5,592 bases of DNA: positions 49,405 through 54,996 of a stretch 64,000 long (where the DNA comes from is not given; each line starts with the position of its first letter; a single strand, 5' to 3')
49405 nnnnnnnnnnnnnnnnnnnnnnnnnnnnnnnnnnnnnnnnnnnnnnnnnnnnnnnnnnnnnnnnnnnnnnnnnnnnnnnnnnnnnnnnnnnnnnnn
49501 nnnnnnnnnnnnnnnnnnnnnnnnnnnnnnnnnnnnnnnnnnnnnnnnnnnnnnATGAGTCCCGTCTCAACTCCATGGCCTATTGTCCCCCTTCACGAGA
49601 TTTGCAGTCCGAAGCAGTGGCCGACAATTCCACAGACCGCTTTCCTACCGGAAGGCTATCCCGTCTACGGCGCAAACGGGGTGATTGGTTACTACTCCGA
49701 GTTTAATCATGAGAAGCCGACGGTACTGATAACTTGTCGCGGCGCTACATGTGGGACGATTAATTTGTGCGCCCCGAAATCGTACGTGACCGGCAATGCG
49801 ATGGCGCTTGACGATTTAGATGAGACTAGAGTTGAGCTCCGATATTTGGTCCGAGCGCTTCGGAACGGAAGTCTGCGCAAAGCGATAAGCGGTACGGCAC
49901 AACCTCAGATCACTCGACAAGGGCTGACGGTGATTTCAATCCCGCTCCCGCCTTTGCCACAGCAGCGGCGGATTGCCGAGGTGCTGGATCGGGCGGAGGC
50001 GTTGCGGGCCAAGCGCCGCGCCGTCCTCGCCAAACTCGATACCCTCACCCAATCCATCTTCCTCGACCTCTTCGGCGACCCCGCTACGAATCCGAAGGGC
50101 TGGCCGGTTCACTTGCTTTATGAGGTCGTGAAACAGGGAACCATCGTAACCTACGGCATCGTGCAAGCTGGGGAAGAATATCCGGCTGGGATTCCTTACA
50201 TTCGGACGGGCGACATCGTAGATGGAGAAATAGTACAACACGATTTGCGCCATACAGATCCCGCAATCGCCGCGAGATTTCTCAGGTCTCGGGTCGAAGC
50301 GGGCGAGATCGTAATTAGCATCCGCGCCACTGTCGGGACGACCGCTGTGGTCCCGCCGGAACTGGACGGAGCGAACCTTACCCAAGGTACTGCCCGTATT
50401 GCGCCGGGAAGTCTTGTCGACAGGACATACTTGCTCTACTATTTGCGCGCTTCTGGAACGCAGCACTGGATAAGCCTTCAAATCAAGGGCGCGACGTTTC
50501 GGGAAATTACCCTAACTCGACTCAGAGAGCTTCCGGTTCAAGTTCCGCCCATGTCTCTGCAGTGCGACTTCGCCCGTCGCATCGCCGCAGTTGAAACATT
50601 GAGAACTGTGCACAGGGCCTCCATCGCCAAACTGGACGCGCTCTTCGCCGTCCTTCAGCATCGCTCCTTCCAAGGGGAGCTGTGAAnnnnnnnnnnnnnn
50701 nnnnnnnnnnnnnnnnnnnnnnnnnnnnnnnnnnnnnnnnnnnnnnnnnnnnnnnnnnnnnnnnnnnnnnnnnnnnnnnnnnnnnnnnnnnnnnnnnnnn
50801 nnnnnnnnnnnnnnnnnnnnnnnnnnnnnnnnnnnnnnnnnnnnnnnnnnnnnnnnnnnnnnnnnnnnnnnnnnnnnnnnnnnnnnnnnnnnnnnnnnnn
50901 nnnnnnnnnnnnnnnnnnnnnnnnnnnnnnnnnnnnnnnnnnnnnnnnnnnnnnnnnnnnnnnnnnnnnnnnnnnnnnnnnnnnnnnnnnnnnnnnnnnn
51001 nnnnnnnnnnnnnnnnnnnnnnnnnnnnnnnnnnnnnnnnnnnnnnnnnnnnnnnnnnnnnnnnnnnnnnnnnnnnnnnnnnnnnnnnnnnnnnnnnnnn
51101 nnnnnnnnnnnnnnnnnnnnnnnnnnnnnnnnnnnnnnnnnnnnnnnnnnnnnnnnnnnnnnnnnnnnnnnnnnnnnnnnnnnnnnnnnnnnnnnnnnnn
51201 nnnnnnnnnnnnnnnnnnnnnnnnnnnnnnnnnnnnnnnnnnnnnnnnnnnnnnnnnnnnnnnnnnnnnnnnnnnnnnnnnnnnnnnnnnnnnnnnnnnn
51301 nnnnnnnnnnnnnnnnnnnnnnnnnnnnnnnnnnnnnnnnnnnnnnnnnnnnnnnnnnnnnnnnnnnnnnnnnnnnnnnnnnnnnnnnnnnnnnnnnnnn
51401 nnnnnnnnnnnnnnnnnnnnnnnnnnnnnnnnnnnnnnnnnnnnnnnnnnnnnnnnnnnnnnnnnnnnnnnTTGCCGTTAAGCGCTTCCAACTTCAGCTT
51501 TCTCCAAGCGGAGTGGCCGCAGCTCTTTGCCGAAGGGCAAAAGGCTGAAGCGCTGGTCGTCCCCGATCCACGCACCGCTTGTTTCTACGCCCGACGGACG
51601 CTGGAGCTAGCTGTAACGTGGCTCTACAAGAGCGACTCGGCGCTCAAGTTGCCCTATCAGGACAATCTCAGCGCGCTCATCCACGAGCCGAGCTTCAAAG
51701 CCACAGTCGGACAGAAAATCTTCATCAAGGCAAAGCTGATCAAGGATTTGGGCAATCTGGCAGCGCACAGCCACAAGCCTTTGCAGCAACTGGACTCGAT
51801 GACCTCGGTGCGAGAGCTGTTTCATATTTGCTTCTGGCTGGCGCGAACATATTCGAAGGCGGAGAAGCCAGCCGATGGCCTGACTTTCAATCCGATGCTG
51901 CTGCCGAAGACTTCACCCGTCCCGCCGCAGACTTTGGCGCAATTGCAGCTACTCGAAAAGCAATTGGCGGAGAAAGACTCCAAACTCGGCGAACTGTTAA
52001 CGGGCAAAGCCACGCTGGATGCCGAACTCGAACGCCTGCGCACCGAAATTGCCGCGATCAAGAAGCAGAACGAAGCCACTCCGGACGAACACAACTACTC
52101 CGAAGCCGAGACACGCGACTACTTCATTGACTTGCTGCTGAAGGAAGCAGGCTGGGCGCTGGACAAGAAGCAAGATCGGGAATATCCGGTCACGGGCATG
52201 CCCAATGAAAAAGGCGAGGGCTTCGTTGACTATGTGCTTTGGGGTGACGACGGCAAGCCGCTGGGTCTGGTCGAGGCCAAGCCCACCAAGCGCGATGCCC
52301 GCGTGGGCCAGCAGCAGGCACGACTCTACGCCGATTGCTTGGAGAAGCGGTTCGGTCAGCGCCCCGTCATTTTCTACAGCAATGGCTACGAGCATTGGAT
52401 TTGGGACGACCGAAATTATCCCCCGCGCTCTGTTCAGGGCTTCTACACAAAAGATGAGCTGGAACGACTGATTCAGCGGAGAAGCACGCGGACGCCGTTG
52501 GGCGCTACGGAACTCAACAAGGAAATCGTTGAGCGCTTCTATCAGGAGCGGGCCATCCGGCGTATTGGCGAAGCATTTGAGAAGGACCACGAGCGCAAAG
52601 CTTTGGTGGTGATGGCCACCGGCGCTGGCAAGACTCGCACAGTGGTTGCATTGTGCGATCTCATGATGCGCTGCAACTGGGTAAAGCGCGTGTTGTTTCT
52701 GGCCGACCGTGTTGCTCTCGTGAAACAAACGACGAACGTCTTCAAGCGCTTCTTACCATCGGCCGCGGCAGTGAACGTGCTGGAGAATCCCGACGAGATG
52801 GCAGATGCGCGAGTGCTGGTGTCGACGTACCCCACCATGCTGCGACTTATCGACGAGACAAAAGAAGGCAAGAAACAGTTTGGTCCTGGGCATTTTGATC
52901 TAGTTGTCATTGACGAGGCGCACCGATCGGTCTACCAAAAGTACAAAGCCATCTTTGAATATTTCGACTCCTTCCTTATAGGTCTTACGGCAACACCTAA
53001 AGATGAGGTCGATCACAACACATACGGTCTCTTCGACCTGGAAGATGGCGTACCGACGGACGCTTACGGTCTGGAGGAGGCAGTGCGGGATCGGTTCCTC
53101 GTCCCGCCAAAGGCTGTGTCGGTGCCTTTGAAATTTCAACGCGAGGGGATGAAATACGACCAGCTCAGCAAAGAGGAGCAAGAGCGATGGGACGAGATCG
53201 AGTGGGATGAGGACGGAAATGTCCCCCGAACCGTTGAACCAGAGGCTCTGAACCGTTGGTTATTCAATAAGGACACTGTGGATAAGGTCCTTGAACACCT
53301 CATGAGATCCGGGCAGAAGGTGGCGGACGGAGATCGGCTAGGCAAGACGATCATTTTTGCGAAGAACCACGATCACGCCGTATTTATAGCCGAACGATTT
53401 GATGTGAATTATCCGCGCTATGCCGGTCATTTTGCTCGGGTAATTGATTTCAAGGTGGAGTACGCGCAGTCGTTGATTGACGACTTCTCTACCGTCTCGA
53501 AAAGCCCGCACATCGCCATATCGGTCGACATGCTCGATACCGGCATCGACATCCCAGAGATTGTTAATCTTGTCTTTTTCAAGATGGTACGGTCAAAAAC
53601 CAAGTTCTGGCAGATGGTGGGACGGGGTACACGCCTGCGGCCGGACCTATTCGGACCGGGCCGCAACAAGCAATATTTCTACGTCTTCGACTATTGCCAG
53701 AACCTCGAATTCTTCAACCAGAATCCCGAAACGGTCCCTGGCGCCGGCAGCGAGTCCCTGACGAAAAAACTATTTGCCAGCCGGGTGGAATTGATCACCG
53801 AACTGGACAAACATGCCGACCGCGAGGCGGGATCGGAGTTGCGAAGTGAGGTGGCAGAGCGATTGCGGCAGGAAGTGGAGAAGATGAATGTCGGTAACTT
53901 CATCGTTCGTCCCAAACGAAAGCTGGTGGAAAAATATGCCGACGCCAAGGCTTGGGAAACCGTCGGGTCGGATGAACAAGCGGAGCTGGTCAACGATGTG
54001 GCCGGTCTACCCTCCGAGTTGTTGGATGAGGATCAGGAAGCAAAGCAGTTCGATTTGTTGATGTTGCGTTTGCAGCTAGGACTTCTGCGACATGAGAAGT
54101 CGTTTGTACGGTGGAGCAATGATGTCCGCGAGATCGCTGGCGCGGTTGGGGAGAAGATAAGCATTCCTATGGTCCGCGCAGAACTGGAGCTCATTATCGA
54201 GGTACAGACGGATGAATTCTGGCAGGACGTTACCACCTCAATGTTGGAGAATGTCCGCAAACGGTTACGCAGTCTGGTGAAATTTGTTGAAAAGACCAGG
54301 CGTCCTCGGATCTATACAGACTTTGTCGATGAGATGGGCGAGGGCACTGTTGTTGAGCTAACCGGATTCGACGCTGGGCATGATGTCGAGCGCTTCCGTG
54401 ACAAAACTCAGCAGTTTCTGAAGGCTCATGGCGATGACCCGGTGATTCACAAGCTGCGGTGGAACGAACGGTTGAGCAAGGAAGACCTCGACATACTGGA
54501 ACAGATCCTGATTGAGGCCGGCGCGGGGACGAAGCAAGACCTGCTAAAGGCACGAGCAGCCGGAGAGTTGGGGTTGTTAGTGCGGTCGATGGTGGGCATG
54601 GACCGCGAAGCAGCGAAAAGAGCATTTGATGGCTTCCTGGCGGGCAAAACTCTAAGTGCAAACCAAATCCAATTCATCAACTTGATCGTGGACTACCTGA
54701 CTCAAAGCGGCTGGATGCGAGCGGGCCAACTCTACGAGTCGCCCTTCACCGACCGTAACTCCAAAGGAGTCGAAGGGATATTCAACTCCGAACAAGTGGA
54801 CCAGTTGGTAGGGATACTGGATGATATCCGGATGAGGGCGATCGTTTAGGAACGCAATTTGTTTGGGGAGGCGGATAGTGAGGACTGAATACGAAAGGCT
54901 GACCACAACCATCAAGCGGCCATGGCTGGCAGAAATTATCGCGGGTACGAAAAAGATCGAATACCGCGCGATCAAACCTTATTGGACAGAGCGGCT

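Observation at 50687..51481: Uncharacterised PD-(D/E)XK-like gene translationally coupled inside a type I R-M operon, at the position PrrC occupies in E. coli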

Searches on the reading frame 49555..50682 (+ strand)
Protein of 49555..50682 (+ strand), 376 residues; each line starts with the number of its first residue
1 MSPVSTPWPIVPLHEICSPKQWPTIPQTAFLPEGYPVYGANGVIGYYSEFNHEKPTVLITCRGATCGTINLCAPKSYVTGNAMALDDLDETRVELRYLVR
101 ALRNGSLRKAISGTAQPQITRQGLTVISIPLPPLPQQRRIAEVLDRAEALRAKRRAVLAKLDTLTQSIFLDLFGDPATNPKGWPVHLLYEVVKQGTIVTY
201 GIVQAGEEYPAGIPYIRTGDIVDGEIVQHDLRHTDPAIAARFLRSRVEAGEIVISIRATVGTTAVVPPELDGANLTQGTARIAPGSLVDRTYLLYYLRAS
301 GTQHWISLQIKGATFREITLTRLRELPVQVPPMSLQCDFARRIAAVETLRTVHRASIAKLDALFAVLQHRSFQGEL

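Call 3: search_protein_families(library=pfam, proteins=[window:49555-50682:+], max_evalue=1)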
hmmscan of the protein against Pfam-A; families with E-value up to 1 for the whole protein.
window:49555-50682:+ (376 aa): 3 families
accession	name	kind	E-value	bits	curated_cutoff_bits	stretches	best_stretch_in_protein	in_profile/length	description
PF01420.25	Methylase_S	-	2.8e-24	86.6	22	2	8-150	4-158/168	Type I restriction modification DNA specificity domain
PF21760.3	SecD_1st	-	0.022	14.6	27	1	113-147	16-50/60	Protein translocase subunit SecDF, P1 domain, N-terminal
PF05430.17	Methyltransf_30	-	0.13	12.6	22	1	155-200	41-89/124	S-adenosyl-L-methionine-dependent methyltransferase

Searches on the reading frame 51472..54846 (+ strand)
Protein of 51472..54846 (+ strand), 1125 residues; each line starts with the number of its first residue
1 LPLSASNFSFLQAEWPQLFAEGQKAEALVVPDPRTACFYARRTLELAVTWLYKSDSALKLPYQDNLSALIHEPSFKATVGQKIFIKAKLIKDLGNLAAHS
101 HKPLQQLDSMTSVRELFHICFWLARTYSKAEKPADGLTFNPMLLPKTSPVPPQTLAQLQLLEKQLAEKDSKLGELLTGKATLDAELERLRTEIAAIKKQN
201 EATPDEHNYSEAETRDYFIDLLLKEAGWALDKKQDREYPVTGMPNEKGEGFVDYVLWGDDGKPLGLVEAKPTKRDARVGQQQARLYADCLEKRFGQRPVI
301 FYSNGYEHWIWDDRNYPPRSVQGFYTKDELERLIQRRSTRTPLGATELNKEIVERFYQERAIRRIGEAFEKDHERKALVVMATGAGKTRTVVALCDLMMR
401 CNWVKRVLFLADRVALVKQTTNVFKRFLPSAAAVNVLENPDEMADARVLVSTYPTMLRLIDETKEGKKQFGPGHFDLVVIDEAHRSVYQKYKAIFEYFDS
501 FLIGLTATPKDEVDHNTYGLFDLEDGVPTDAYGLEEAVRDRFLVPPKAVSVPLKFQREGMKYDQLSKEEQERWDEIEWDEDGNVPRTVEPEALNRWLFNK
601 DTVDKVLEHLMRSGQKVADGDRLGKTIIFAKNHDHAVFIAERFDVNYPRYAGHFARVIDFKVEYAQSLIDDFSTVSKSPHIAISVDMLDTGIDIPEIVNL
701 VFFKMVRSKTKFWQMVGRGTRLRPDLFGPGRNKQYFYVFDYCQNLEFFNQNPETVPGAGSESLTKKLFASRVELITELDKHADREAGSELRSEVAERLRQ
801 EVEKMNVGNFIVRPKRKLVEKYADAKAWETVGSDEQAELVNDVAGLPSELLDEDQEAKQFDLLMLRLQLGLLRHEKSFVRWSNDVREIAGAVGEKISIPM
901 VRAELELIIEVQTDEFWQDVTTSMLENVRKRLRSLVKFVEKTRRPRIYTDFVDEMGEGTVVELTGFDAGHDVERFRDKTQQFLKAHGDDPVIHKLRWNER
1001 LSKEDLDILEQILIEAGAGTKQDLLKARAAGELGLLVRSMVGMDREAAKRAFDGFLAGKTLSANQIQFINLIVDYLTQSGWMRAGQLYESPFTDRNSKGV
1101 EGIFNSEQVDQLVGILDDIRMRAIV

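Call 3: search_protein_families(library=pfam, proteins=[window:51472-54846:+], max_evalue=1)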
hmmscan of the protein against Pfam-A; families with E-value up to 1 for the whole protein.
window:51472-54846:+ (1125 aa): 12 families
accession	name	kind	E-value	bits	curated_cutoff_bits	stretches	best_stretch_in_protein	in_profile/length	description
PF04851.21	ResIII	-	9.7e-39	133.3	22.5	1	354-510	4-163/164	Type III restriction enzyme, res subunit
PF08463.15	EcoEI_R_C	-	2.2e-22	80.4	24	1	973-1118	1-160/163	EcoEI R protein C-terminal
PF18766.7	SWI2_SNF2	-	3.9e-19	69.6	26.7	1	357-558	1-200/221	SWI2/SNF2 ATPase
PF00270.35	DEAD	-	2.6e-13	50.5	26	1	358-514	4-165/167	DEAD/DEAH box helicase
PF13643.11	DUF4145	-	6.6e-10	39.4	23.1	1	25-111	3-82/88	Domain of unknown function (DUF4145)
PF04313.20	HSDR_N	-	6.4e-09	36.4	25.1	2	246-318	122-197/198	Type I restriction enzyme R protein N terminus (HSDR_N)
PF00271.37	Helicase_C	-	8.7e-07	29.6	23.5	1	622-722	14-109/110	Helicase conserved C-terminal domain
PF13588.12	HSDR_N_2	-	0.003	18.1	25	1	211-312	2-95/110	Type I restriction enzyme R protein N terminus (HSDR_N)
PF12795.12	MscS_porin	-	0.0052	16.8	34.4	1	153-213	89-148/238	Mechanosensitive ion channel porin domain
PF00176.29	SNF2-rel_dom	-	0.0062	16.1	24.9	1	383-521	26-175/290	SNF2-related domain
PF13245.12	AAA_19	-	0.07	13.7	25.1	1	370-483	6-99/134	AAA domain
PF17675.6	APG6_N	-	0.6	11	45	1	155-212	52-109/132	Apg6 coiled-coil region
